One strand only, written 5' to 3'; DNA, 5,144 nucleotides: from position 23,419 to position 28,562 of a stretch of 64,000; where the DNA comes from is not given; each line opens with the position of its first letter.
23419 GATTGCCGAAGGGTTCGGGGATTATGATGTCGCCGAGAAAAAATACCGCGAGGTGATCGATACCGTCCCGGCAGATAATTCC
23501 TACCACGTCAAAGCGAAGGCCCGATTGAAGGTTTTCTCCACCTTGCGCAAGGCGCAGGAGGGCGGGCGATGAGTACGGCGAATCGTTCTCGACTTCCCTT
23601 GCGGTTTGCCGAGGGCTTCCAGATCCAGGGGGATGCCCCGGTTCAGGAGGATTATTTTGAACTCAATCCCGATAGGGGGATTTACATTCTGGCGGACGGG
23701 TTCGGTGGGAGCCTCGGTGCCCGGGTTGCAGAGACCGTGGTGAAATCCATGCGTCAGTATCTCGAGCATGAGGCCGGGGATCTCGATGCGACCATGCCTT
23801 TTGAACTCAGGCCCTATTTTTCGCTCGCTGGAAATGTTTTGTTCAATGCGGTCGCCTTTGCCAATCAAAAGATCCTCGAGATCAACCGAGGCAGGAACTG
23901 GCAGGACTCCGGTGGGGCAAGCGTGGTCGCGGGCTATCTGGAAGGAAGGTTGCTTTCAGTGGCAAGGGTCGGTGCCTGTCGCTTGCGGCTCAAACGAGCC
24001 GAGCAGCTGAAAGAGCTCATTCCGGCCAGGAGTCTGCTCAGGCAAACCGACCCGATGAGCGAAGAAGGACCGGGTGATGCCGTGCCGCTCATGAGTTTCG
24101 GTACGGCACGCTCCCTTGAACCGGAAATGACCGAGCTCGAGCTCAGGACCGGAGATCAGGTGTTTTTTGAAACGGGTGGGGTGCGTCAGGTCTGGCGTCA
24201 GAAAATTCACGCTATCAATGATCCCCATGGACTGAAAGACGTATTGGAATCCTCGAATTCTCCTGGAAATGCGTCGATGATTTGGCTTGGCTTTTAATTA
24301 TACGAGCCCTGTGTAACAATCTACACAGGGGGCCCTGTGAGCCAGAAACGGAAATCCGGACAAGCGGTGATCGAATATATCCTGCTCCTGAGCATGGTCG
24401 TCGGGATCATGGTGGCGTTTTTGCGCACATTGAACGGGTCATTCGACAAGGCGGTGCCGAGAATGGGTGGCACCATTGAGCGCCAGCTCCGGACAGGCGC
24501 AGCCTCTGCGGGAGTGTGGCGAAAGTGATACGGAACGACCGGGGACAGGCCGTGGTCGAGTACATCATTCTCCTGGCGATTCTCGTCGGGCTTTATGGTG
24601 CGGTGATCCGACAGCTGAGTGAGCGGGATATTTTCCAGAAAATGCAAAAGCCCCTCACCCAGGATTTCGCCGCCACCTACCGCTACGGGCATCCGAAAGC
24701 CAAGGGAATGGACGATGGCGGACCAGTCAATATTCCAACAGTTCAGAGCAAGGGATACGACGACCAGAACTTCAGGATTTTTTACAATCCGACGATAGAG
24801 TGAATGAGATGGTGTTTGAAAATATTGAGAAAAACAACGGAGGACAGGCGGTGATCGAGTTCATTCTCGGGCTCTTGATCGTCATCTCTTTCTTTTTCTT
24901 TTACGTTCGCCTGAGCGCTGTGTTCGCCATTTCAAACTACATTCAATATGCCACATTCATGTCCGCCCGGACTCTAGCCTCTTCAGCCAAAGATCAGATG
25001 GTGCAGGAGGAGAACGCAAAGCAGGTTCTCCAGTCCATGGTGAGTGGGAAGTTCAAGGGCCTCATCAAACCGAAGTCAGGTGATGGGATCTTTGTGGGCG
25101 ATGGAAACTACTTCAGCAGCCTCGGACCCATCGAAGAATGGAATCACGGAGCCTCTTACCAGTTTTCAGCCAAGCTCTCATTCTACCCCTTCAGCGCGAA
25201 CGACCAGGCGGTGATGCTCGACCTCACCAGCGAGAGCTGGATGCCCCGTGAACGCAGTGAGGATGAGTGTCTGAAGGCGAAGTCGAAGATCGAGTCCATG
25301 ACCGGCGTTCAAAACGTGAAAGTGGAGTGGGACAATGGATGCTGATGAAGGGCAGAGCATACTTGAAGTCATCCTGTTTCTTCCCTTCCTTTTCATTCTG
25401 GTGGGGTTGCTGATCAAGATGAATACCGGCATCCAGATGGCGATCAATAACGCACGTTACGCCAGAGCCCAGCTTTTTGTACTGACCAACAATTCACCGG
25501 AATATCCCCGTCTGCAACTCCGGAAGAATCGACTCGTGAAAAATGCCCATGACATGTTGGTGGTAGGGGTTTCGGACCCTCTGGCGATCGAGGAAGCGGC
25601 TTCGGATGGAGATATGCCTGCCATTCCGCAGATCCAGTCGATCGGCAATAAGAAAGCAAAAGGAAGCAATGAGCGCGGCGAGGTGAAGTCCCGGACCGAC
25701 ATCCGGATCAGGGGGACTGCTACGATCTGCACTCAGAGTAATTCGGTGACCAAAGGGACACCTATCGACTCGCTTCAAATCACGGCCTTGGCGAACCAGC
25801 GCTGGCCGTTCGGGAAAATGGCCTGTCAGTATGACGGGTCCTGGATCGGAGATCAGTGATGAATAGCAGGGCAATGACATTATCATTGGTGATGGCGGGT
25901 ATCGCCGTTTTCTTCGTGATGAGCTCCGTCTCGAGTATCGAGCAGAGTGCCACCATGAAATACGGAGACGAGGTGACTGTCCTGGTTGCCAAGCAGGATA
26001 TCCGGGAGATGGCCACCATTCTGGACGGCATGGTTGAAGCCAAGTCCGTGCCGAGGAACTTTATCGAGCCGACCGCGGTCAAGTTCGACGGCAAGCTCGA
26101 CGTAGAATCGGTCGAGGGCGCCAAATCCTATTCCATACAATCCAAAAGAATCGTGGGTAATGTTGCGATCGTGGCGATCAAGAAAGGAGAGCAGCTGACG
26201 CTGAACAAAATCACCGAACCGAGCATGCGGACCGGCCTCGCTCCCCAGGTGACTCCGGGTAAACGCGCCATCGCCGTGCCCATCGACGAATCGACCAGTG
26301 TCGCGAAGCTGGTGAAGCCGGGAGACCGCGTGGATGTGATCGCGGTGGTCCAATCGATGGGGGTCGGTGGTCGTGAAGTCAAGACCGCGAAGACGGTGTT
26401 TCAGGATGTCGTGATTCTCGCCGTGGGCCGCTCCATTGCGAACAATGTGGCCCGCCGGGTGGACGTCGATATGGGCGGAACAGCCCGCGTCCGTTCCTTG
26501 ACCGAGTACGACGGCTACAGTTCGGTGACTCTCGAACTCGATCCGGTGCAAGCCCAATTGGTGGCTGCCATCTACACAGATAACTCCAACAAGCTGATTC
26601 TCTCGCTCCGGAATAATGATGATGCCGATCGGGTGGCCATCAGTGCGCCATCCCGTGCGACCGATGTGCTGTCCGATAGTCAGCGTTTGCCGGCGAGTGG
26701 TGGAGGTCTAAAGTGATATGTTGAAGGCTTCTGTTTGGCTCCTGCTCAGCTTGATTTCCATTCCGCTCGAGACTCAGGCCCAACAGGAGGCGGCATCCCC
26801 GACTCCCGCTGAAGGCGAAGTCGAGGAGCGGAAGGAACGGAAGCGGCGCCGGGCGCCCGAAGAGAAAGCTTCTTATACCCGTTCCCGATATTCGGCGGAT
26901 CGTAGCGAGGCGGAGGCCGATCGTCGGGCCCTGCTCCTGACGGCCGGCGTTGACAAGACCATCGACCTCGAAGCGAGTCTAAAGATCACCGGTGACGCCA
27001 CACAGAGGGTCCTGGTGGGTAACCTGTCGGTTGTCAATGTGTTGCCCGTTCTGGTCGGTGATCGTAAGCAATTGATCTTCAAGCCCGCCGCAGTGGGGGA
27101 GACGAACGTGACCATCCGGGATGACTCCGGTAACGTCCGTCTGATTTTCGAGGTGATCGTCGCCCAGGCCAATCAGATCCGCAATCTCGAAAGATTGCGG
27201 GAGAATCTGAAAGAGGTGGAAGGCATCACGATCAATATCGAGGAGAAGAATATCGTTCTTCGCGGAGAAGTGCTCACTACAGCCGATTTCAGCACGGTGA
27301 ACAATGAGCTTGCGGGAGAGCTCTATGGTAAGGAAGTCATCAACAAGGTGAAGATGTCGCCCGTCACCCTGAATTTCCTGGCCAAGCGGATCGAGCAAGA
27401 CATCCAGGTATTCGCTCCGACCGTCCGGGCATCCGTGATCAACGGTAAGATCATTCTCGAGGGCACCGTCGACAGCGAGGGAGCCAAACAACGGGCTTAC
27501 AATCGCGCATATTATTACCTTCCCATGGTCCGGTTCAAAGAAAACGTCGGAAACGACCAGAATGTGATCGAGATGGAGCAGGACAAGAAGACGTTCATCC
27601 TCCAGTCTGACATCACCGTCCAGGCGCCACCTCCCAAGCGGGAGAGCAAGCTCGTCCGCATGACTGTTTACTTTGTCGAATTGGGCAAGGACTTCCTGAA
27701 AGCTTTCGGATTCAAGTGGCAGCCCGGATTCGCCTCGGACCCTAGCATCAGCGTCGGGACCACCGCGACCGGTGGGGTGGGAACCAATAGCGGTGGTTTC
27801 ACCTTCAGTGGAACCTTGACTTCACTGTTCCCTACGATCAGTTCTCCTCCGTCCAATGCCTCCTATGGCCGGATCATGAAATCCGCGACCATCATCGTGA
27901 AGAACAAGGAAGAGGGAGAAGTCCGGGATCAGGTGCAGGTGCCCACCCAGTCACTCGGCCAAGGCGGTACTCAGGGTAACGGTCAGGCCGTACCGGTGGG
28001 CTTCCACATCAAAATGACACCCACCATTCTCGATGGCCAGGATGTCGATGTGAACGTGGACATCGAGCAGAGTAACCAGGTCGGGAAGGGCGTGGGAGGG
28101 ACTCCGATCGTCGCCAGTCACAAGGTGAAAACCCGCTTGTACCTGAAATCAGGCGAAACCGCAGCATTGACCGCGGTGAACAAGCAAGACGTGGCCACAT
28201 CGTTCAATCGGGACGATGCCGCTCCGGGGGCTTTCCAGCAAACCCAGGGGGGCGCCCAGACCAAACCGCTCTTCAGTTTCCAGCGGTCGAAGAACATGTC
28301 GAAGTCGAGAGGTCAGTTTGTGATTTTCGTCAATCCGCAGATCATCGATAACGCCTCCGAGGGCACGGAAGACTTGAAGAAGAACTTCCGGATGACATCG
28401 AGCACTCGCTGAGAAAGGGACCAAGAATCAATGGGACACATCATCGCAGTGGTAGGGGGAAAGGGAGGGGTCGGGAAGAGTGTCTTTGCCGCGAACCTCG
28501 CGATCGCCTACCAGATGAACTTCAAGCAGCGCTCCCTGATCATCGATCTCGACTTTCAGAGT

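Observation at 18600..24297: Three FHA-domain membrane proteins (four FHA domains) plus a PP2C phosphatase embedded in the Tad locus, with no Ser/Thr kinase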

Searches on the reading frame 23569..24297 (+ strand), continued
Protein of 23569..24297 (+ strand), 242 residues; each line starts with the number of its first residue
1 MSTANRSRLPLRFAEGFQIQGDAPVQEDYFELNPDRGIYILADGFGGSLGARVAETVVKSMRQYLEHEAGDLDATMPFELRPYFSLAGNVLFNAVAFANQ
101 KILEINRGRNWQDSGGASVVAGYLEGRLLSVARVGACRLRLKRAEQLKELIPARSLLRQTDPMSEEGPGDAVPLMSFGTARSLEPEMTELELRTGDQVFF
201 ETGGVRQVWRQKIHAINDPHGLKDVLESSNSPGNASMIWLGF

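Call 35: search_solved_structures(query=A1, max_evalue=0.001, show_alignments=4)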
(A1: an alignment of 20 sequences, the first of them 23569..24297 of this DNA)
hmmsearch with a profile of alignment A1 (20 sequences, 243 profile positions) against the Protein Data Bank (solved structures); distinct sequences matched with E-value up to 0.001: 21.
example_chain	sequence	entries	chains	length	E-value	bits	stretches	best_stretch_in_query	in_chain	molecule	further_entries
2y09_A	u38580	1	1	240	1.1e-15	61.1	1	26-241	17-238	PROTEIN SERIN-THREONIN PHOSPHATASE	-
5d2u_A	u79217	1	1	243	1.8e-15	60.4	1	26-241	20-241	Protein serin-threonin phosphatase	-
2j82_A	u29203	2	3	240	4.1e-15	59.2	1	26-241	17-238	PROTEIN SERINE-THREONINE PHOSPHATASE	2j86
5iti_A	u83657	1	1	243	4.2e-15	59.2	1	26-241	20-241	Protein serin-threonin phosphatase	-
2xzv_A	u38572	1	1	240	9.4e-15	58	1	26-241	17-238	PROTEIN SERIN-THREONIN PHOSPHATASE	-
6ihw_A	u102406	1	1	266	1e-09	41.5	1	87-240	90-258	Phosphorylated protein phosphatase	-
6ihv_A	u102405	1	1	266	1.2e-09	41.4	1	87-240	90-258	Phosphorylated protein phosphatase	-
6ihl_A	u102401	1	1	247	1.2e-09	41.3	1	87-240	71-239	Phosphorylated protein phosphatase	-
6ihu_A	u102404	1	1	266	1.3e-09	41.2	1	87-240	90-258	Phosphorylated protein phosphatase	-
5f1m_A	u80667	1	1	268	1.3e-09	41.2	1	87-240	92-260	Phosphorylated protein phosphatase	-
6ihr_A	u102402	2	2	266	1.4e-09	41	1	87-240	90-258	Phosphorylated protein phosphatase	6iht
6ihs_A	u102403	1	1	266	1.5e-09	41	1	87-240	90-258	Phosphorylated protein phosphatase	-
2pk0_A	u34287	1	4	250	9.9e-09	38.3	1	97-216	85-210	Serine/threonine protein phosphatase Stp1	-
1txo_A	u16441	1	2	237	1.8e-07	34.2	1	37-214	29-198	Putative Bacterial Enzyme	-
2cm1_A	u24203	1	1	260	2.1e-07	34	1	37-214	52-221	SERINE THREONINE PROTEIN PHOSPHATASE PSTP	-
6jkv_A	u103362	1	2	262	1.5e-05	27.8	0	23-63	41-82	PppA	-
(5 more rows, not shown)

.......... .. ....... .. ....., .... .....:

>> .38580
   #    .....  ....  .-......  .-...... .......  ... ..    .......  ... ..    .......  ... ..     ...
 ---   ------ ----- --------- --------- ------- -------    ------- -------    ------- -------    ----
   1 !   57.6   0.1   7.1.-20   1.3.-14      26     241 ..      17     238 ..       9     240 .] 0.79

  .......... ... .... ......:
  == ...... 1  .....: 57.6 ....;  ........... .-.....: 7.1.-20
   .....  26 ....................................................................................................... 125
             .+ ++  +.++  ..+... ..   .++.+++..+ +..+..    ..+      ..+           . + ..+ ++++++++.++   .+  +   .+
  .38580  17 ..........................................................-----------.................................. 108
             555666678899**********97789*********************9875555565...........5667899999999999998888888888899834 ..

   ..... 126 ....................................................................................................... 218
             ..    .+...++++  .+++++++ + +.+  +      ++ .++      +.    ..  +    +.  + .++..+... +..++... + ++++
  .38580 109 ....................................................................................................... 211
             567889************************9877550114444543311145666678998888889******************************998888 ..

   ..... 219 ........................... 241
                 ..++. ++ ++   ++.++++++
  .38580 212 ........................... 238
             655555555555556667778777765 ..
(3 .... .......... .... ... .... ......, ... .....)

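Call 58: search_protein_representatives(alignment_id=A1)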
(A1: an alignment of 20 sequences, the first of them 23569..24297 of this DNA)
Query: 20 sequences, 243 profile positions. Proteins with E-value up to 0.001 (for the whole library): 16676; up to 1e-10: 1902; up to 1e-30: 72. The best 150 are listed.
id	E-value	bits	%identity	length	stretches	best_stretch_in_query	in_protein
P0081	5.2e-102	356.9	-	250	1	2-243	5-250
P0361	5.1e-96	337.3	-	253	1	6-243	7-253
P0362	4.6e-81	288.3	-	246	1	10-243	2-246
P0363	2.0e-80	286.2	-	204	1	52-243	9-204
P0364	2.0e-79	283.0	-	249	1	15-243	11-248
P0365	2.2e-78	279.5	-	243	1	8-241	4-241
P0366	3.6e-78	278.8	-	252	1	9-241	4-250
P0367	2.8e-77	275.9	-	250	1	7-241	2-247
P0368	8.7e-77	274.3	-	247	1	13-226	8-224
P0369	9.0e-77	274.2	-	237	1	12-243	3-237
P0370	4.7e-76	271.9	-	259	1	7-219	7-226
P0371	3.4e-75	269.1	-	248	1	8-243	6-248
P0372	2.6e-72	259.6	-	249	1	8-239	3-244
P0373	5.0e-71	255.4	-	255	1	14-240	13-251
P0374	5.1e-71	255.4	-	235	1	10-218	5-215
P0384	3.7e-66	239.5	-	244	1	12-243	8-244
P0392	2.2e-62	227.1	-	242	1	14-243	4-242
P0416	2.8e-39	151.5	-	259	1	10-240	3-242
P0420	2.1e-36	142.1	-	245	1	10-243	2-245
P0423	1.6e-33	132.6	-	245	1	12-243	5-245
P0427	2.4e-32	128.7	-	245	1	11-243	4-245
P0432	1.3e-30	123.1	-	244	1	11-242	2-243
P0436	6.0e-30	120.9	-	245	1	10-242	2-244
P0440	4.7e-29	118.0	-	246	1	10-243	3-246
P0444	8.0e-28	114.0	-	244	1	10-243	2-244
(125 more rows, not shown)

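Call 60: list_cluster_members(proteins=[P0420, P0423, P0427, P0432, P0436, P0440, P0444, P0416, P0392, P0384])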
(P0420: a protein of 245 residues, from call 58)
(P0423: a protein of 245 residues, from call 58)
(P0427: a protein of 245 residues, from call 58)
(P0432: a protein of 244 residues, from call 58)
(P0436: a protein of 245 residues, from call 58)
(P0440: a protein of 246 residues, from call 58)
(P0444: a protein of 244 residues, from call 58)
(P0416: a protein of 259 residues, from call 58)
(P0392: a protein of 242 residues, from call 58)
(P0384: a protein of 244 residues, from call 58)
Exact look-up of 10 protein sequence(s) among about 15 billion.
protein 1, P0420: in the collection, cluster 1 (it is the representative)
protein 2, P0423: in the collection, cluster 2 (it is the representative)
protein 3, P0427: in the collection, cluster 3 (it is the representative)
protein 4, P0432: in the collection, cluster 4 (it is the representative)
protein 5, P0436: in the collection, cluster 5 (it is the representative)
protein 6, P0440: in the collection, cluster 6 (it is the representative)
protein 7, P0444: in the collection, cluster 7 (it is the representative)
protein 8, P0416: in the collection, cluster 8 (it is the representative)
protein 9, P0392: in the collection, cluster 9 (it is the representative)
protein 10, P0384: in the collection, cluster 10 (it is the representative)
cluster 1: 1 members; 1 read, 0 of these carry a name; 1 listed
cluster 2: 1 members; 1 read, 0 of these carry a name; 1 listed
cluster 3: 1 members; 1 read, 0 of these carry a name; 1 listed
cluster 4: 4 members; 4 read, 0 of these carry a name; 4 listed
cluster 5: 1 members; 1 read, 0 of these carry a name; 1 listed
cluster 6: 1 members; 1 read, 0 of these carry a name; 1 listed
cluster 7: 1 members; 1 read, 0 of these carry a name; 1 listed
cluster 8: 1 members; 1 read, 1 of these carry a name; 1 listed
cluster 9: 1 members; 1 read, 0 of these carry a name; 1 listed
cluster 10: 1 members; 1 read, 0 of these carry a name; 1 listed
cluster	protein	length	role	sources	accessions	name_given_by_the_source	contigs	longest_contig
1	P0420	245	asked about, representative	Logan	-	-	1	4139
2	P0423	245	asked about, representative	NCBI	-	-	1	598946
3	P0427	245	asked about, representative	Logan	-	-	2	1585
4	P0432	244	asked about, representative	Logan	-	-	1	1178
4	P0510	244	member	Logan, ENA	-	-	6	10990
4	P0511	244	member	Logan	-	-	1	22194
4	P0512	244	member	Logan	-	-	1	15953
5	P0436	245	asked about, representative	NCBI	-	-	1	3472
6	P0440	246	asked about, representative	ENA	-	-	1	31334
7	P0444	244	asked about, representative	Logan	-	-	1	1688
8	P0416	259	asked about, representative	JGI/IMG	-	serine/threonine protein phosphatase PrpC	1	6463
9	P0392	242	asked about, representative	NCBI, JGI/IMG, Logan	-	-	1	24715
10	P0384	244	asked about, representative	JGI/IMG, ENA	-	-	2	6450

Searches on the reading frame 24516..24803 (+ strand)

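Call 8: search_protein_families(library=pfam, proteins=[window:24516-24803:+], max_evalue=10)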
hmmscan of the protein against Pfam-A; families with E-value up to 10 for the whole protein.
window:24516-24803:+ (95 aa): 1 family
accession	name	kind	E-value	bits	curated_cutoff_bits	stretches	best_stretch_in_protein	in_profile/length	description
PF16982.10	Flp1_like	-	0.067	13.1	33.5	1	5-26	3-24/49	Putative Flagellin, Flp1-like, domain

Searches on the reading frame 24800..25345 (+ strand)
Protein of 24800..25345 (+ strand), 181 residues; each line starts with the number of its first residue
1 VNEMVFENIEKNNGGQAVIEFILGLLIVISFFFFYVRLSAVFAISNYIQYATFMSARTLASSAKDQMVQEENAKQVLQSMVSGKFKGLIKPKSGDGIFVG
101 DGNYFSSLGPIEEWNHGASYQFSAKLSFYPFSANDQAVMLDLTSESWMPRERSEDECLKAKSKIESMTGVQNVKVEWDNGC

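Call 5: search_protein_families(library=pfam, proteins=[window:24800-25345:+], max_evalue=0.01)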
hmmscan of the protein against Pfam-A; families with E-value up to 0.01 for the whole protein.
window:24800-25345:+ (181 aa): 0 families

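Call 8: search_protein_families(library=pfam, proteins=[window:24800-25345:+], max_evalue=10)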
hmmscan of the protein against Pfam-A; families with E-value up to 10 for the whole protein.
window:24800-25345:+ (181 aa): 3 families
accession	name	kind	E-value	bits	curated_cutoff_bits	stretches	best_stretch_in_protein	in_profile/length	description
PF07811.17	TadE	-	0.043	14.4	22.9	1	15-57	1-43/43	TadE-like protein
PF19658.4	DUF6161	-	0.061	13.2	27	1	16-93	133-214/216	Family of unknown function (DUF6161)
PF25630.1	Phycodna_minor_capsid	-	0.18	12.6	27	1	19-89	8-79/96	Phycodnaviridae minor capsid protein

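Call 12: search_protein_families(library=ncbifam, proteins=[window:24800-25345:+], max_evalue=0.1)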
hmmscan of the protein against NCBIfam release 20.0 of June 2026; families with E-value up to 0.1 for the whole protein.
window:24800-25345:+ (181 aa): 1 family
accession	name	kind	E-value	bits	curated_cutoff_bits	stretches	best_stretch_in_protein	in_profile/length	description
TIGR00367.1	TIGR00367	hypoth_equivalog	0.031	13.4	179.65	1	20-75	107-165/312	calcium/sodium antiporter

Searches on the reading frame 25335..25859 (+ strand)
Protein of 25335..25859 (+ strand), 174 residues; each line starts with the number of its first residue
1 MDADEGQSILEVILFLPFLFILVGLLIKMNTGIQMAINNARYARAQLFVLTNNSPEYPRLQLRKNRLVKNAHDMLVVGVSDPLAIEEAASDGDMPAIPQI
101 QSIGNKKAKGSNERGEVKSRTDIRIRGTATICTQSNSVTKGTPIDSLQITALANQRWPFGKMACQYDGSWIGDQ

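Call 5: search_protein_families(library=pfam, proteins=[window:25335-25859:+], max_evalue=0.01)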
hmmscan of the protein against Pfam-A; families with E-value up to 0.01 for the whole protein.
window:25335-25859:+ (174 aa): 0 families

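Call 8: search_protein_families(library=pfam, proteins=[window:25335-25859:+], max_evalue=10)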
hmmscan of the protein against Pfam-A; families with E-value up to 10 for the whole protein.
window:25335-25859:+ (174 aa): 1 family
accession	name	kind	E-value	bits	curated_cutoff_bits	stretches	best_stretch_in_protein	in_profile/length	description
PF24048.1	LRR_NXF1-5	-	0.23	11.4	30.5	1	29-69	28-68/142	NXF1/2/3/5 leucine-rich repeat domain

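Call 12: search_protein_families(library=ncbifam, proteins=[window:25335-25859:+], max_evalue=0.1)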
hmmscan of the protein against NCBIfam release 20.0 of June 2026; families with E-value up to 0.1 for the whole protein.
window:25335-25859:+ (174 aa): 0 families

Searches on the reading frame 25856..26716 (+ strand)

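Call 5: search_protein_families(library=pfam, proteins=[window:25856-26716:+], max_evalue=0.01)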
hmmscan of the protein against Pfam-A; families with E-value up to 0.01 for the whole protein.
window:25856-26716:+ (286 aa): 2 families
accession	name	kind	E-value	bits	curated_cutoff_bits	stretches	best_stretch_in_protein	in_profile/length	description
PF16976.10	RcpC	-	4.9e-20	72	28.8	1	127-251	2-113/114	Flp pilus assembly protein RcpC/CpaB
PF08666.17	SAF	-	0.00044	21.2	21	1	41-118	2-61/63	SAF domain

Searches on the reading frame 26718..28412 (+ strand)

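Call 5: search_protein_families(library=pfam, proteins=[window:26718-28412:+], max_evalue=0.01)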
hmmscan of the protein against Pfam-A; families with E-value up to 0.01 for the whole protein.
window:26718-28412:+ (564 aa): 3 families
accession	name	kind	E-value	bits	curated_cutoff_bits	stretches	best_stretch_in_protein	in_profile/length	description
PF00263.26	Secretin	-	8.8e-12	45.4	27.5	1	383-491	7-126/169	Bacterial type II and III secretion system protein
PF04972.22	BON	-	7.8e-08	32.9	27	1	233-262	21-50/69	BON domain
PF13629.12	T2SS-T3SS_pil_N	-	0.00012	22.2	23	1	93-148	19-71/72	Pilus formation protein N terminal region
